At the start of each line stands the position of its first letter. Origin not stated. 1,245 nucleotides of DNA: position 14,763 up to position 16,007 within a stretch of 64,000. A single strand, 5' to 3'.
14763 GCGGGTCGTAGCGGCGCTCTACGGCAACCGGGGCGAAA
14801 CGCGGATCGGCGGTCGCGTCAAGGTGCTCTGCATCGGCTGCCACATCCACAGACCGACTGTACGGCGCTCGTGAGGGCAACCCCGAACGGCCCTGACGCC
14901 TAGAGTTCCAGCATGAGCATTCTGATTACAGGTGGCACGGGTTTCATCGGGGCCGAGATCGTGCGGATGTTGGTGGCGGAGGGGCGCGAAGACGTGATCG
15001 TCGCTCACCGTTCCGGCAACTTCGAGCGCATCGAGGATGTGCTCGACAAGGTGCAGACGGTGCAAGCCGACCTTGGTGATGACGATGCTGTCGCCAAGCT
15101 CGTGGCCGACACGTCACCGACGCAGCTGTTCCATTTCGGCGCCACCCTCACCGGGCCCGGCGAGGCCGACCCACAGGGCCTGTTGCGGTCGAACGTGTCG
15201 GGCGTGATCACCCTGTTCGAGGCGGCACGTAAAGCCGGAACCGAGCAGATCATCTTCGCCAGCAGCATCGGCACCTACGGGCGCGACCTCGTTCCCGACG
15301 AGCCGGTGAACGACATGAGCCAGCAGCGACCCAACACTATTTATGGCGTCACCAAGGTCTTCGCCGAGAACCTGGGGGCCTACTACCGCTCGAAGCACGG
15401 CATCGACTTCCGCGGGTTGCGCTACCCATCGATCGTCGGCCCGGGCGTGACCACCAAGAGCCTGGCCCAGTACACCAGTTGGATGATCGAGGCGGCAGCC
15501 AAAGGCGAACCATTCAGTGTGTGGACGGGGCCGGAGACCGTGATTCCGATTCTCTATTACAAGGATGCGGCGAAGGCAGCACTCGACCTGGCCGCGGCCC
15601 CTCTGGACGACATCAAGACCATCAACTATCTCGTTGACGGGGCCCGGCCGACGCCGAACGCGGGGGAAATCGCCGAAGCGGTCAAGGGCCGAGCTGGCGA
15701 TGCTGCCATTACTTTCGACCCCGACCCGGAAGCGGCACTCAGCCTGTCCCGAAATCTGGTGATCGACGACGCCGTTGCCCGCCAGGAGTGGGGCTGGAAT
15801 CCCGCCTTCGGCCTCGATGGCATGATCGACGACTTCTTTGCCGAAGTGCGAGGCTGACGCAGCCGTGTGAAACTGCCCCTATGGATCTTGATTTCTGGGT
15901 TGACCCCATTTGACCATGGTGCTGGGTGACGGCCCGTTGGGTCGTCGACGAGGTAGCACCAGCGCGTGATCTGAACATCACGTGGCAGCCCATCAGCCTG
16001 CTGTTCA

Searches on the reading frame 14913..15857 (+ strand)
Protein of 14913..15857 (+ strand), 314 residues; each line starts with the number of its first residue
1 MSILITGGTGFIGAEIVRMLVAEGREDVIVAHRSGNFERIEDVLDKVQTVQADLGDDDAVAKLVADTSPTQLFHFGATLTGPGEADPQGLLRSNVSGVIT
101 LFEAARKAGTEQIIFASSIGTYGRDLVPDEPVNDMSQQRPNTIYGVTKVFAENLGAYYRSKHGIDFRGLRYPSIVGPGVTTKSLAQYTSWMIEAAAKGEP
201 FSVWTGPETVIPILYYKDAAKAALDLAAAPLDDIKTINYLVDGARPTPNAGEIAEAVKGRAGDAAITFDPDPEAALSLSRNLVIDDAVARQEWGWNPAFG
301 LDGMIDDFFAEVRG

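Call 32: search_protein_families(library=pfam, proteins=[window:14913-15857:+], max_evalue=0.01)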
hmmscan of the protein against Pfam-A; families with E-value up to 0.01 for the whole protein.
window:14913-15857:+ (314 aa): 11 families
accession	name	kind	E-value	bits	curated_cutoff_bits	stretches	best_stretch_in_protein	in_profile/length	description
PF01370.27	Epimerase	-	8.3e-43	147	20.9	1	3-229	1-227/240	NAD dependent epimerase/dehydratase family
PF16363.11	GDP_Man_Dehyd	-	1.8e-28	100.4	27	1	4-170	1-179/332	GDP-mannose 4,6 dehydratase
PF01073.25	3Beta_HSD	-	1.3e-12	47.8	22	1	4-154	1-156/280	3-beta hydroxysteroid dehydrogenase/isomerase family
PF13460.12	NAD_binding_10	-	6.7e-12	46.1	27.2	1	7-130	1-108/184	NAD(P)H-binding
PF04321.23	RmlD_sub_bind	-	1e-09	38.4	27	1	1-154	1-135/287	RmlD substrate binding domain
PF02719.21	Polysacc_synt_2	-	2.3e-09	37.3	20.2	1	3-162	1-156/293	Polysaccharide biosynthesis protein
PF07993.18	NAD_binding_4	-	3e-09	36.8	20.1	1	5-180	1-213/258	Male sterility protein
PF08659.16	KR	-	1.1e-08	35.6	22.6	1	3-120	3-138/180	KR domain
PF00106.31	adh_short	-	2.6e-05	24.2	26.6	1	3-66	3-70/195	short chain dehydrogenase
PF05368.20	NmrA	-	0.0018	18.3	27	1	3-117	5-106/298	NmrA-like family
PF03435.24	Sacchrp_dh_NADP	-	0.0019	19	25.1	1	3-66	1-68/129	Saccharopine dehydrogenase NADP binding domain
